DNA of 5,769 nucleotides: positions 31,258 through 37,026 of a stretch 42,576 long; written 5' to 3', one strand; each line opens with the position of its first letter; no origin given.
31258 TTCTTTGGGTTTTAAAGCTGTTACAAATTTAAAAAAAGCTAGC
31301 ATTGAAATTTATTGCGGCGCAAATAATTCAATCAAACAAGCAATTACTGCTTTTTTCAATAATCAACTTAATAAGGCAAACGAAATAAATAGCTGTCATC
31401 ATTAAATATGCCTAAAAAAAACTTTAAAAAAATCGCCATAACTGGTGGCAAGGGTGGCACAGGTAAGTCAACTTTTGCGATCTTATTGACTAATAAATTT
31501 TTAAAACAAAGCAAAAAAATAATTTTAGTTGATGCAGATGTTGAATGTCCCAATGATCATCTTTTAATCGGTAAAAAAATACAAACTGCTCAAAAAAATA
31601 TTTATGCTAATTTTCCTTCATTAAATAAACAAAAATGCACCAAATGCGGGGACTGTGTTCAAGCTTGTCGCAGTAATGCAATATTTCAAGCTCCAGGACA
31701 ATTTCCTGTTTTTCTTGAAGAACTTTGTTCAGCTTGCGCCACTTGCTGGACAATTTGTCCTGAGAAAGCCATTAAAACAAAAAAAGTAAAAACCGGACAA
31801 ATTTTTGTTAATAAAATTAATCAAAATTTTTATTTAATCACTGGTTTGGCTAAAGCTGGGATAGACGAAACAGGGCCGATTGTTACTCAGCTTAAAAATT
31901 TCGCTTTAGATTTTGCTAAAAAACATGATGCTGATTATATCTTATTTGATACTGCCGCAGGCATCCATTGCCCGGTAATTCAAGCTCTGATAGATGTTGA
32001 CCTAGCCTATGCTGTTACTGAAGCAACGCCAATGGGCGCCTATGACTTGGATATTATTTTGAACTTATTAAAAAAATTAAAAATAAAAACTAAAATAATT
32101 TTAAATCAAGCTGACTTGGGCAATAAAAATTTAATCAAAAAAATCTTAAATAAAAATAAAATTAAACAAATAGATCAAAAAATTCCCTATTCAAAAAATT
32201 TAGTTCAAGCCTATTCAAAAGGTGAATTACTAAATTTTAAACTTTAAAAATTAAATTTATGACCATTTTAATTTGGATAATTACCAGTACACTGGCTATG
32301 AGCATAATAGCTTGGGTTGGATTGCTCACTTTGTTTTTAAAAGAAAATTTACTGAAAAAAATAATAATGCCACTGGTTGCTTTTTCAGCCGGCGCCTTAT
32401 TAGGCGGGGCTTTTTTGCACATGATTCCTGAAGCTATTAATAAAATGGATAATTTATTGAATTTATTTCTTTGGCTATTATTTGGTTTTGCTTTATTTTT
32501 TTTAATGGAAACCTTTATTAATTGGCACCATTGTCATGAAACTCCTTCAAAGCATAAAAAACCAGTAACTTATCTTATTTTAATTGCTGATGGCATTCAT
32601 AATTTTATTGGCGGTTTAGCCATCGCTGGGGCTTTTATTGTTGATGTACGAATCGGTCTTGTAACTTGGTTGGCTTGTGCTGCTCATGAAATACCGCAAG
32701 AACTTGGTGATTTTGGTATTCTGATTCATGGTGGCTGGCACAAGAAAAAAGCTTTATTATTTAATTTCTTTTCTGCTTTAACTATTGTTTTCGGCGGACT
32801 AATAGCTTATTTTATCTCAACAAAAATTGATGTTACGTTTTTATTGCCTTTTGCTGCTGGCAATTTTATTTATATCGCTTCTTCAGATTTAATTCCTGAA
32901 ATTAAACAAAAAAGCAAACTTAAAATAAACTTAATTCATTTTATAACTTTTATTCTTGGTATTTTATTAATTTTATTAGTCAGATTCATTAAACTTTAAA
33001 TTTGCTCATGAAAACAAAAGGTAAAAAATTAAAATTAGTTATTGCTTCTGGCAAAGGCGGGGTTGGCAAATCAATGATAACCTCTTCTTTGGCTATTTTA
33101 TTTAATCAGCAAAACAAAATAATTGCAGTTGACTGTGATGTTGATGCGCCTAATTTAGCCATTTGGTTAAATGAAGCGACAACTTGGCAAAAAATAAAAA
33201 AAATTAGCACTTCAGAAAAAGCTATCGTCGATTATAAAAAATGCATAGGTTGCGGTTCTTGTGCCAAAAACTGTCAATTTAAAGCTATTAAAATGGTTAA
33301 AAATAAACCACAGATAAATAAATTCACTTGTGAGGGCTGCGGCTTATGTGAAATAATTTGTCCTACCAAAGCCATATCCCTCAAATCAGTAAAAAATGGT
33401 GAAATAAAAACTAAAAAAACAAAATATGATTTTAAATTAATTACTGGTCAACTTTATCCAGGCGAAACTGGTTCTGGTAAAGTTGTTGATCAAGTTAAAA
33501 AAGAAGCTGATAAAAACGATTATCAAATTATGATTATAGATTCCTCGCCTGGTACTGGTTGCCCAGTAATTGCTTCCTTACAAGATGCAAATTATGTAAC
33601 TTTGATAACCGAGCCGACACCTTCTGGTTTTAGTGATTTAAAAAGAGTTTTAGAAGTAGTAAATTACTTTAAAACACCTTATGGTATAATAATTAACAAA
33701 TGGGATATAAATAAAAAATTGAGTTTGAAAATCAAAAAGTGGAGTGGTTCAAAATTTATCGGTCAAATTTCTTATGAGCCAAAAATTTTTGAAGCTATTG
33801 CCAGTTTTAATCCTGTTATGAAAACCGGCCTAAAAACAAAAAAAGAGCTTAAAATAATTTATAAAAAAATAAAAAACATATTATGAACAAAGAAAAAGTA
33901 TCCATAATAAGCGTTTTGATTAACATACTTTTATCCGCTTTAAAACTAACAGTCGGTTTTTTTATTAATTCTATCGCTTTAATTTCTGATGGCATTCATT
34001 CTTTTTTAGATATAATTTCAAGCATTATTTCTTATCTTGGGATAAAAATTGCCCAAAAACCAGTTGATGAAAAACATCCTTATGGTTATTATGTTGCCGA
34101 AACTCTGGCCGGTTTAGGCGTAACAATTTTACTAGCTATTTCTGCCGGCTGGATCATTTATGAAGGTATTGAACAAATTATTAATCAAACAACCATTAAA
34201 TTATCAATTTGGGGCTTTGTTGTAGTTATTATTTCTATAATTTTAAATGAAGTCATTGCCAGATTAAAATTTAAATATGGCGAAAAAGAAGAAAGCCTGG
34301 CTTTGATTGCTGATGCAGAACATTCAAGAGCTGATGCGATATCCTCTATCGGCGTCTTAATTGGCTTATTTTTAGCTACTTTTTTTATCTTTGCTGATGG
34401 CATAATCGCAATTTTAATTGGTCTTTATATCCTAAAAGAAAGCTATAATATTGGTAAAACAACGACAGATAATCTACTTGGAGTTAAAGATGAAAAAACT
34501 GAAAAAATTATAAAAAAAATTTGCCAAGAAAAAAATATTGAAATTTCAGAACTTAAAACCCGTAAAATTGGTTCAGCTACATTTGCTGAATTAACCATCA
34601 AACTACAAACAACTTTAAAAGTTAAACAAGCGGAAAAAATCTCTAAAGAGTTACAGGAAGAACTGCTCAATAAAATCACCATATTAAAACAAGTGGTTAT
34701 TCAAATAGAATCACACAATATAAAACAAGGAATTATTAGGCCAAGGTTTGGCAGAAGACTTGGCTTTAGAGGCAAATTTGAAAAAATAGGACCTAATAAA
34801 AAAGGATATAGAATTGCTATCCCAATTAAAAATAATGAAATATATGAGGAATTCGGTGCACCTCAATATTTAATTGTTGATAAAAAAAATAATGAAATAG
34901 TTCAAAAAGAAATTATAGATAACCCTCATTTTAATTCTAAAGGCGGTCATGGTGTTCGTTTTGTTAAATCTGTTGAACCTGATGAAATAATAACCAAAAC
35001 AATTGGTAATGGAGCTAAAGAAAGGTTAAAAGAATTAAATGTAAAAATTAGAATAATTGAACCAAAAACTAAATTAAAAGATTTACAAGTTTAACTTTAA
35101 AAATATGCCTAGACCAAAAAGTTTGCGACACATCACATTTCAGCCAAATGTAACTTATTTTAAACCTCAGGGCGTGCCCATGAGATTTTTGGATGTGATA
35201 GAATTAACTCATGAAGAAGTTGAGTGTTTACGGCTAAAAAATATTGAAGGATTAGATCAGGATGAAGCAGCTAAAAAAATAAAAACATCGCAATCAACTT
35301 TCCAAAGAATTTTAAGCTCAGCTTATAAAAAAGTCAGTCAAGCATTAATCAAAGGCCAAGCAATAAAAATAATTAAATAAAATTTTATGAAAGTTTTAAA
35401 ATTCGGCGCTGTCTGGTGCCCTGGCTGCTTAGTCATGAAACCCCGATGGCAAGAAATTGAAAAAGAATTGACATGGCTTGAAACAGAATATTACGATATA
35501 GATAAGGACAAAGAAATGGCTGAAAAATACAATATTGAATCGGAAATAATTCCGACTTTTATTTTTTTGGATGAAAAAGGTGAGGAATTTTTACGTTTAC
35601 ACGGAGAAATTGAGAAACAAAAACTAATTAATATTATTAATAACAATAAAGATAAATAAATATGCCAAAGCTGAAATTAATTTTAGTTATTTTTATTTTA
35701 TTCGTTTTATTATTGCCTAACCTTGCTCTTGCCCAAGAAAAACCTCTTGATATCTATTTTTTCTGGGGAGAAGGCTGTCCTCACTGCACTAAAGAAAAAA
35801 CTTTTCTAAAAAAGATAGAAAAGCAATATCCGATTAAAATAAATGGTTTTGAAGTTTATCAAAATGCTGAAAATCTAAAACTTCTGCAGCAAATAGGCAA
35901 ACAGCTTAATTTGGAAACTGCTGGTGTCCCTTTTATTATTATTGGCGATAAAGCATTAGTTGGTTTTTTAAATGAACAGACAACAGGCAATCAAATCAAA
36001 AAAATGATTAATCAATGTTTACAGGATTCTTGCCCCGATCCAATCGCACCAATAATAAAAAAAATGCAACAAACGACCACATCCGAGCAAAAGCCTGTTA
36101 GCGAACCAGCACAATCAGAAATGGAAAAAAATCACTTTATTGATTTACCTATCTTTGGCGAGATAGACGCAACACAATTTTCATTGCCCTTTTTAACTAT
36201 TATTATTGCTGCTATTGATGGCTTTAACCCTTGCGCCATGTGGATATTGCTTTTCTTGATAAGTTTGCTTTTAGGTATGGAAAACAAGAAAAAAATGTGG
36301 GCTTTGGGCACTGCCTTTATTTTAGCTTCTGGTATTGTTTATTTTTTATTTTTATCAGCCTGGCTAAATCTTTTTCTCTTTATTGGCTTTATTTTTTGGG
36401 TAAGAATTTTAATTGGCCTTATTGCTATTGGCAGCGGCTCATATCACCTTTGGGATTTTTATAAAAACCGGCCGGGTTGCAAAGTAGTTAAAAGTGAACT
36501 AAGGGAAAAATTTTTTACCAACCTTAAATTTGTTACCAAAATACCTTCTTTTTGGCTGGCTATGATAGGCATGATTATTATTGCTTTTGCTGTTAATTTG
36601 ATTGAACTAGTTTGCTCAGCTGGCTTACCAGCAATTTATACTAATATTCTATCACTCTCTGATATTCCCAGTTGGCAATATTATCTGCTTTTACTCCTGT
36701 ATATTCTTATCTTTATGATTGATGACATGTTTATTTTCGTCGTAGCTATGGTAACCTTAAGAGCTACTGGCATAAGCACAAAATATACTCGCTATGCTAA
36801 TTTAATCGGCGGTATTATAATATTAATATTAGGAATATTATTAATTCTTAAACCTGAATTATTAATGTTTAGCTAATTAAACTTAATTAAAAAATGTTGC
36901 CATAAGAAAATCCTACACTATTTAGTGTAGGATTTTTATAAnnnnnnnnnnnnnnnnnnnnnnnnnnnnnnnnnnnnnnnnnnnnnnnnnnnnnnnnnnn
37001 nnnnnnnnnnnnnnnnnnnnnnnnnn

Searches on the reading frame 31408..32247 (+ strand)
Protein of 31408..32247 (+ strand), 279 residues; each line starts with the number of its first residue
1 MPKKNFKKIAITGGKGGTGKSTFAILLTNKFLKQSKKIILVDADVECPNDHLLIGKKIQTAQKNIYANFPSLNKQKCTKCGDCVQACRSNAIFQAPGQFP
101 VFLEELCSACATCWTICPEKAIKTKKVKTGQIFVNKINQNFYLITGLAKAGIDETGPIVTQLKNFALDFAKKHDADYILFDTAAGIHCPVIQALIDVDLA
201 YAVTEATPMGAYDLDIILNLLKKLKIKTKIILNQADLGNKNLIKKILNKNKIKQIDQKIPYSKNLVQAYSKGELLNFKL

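Call 15: search_protein_families(library=pfam, proteins=[window:31408-32247:+])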
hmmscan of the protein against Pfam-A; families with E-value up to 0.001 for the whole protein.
window:31408-32247:+ (279 aa): 13 families
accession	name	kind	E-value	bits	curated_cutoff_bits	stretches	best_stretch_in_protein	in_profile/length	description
PF01656.29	CbiA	-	2.2e-16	60.4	25.4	1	9-274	1-124/125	CobQ/CobB/MinD/ParA nucleotide binding domain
PF10609.15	ParA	-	8.9e-10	38.8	27.1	1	7-71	4-68/246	NUBPL iron-transfer P-loop NTPase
PF00037.32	Fer4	-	4.1e-09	36.3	21.1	2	72-92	3-23/24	4Fe-4S binding domain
PF13614.12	AAA_31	-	9.4e-09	35.9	27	1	7-72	2-64/177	AAA domain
PF13187.11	Fer4_9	-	2.8e-08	34.1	27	2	76-122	1-52/52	4Fe-4S dicluster domain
PF14697.11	Fer4_21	-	7.9e-08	32.8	35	1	73-123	4-58/59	4Fe-4S dicluster domain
PF13237.11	Fer4_10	-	1.5e-07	31.6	25.5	0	47-87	19-52/53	4Fe-4S dicluster domain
PF12838.12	Fer4_7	-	1.3e-06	29.2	27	1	76-121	1-52/52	4Fe-4S dicluster domain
PF12837.12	Fer4_6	-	1.9e-06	28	25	1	73-92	5-24/24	4Fe-4S binding domain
PF16575.11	CLP1_P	-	2.1e-05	24.9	26.6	1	14-45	1-32/188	mRNA cleavage and polyadenylation factor CLP1 P-loop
PF13484.11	Fer4_16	-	5.7e-05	24.3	30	0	107-135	2-32/66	4Fe-4S double cluster binding domain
PF12797.12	Fer4_2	-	0.00013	22.2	24.5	0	71-87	4-20/22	4Fe-4S binding domain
PF00142.24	Fer4_NifH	-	0.00025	21.1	25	0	8-60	2-53/271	4Fe-4S iron sulfur cluster binding proteins, NifH/frxC family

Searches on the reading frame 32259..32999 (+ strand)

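Call 15: search_protein_families(library=pfam, proteins=[window:32259-32999:+])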
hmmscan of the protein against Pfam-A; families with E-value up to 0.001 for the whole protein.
window:32259-32999:+ (246 aa): 1 family
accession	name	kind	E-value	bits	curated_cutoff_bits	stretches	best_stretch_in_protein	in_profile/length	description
PF02535.28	Zip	-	2.7e-42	145.6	35.1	2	91-241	165-322/323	ZIP Zinc transporter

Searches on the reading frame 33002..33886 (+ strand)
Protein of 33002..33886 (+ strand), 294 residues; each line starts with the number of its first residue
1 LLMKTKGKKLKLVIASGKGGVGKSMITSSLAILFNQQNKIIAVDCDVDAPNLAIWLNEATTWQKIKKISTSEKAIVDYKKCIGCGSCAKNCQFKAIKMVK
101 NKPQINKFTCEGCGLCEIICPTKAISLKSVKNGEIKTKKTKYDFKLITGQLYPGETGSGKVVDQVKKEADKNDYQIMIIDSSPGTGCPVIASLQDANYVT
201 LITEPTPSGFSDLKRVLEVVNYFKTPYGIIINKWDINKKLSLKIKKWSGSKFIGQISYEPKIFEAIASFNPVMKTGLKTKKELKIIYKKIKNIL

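Call 15: search_protein_families(library=pfam, proteins=[window:33002-33886:+])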
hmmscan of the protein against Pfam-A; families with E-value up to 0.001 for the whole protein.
window:33002-33886:+ (294 aa): 14 families
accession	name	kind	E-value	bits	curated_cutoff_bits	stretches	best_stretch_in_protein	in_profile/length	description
PF01656.29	CbiA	-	9.5e-18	64.8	25.4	1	12-271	1-124/125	CobQ/CobB/MinD/ParA nucleotide binding domain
PF10609.15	ParA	-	5e-14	52.8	27.1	1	10-60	4-55/246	NUBPL iron-transfer P-loop NTPase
PF00037.32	Fer4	-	2.4e-13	49.7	21.1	2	75-97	2-24/24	4Fe-4S binding domain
PF12838.12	Fer4_7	-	1.1e-10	42.2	27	2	80-124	1-52/52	4Fe-4S dicluster domain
PF14697.11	Fer4_21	-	7.3e-10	39.3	35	1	74-126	1-58/59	4Fe-4S dicluster domain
PF13614.12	AAA_31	-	4.9e-09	36.8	27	1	13-225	5-169/177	AAA domain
PF12837.12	Fer4_6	-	1.3e-08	34.8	25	1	75-96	3-24/24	4Fe-4S binding domain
PF13484.11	Fer4_16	-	2.4e-08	35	30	1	110-140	2-34/66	4Fe-4S double cluster binding domain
PF12797.12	Fer4_2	-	1.6e-07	31.2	24.5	1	74-91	3-20/22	4Fe-4S binding domain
PF13237.11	Fer4_10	-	2e-07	31.3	25.5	1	74-121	2-53/53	4Fe-4S dicluster domain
PF13187.11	Fer4_9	-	9.3e-07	29.2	27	1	80-125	1-52/52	4Fe-4S dicluster domain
PF02374.21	ArsA_ATPase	-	1.1e-06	28.5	24.3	1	11-59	2-50/305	Anion-transporting ATPase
PF25160.1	LdpA_Fe-S-bd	-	3.4e-06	27.2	27.6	0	105-129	23-47/49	LdpA Fe-S cluster-binding domain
PF17179.9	Fer4_22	-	0.00086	20.6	27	0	65-93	66-93/95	4Fe-4S dicluster domain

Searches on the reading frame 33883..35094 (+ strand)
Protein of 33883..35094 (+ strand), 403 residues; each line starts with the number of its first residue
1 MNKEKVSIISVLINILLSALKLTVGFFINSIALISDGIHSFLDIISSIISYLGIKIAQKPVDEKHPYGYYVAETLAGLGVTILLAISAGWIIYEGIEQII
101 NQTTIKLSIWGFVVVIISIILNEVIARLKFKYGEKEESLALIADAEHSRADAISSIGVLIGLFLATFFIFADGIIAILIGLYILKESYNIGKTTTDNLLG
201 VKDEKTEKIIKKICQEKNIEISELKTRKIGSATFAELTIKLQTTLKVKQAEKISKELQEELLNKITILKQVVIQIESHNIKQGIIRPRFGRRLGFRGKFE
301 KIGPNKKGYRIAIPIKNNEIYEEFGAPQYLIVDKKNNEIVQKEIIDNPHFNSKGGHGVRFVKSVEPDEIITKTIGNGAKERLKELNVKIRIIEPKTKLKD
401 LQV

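Call 15: search_protein_families(library=pfam, proteins=[window:33883-35094:+])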
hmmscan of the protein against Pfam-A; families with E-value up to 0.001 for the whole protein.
window:33883-35094:+ (403 aa): 3 families
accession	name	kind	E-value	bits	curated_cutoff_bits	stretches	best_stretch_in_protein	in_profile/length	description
PF01545.26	Cation_efflux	-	7.6e-47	160.1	26.6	1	8-199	2-198/198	Cation efflux family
PF16916.11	ZT_dimer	-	1e-10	41.9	26.7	1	202-277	2-77/78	Dimerisation domain of Zinc Transporter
PF02579.22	Nitro_FeMo-Co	-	2.5e-05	24.9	26.3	0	318-391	3-79/94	Dinitrogenase iron-molybdenum cofactor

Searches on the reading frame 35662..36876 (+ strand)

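Call 15: search_protein_families(library=pfam, proteins=[window:35662-36876:+])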
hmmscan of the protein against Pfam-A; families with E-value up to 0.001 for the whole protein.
window:35662-36876:+ (404 aa): 0 families

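Call 86: search_protein_families(library=padloc, proteins=[window:35662-36876:+], max_evalue=0.01)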
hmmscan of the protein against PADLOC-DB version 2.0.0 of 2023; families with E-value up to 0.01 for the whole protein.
window:35662-36876:+ (404 aa): 0 families

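Call 87: search_protein_families(library=pfam, proteins=[window:35662-36876:+], max_evalue=1)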
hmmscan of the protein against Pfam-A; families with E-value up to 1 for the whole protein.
window:35662-36876:+ (404 aa): 4 families
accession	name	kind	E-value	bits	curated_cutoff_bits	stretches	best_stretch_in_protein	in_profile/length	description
PF11543.14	UN_NPL4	-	0.041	14.8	21.9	1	45-79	26-60/80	Nuclear pore localisation protein NPL4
PF00462.30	Glutaredoxin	-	0.068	13.8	22.9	1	34-97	4-58/60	Glutaredoxin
PF10208.15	ARMET_C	-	0.16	11.8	23.5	1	35-56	19-40/43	ARMET, C-terminal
PF08534.16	Redoxin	-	0.26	11.5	26.6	1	25-94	27-91/148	Redoxin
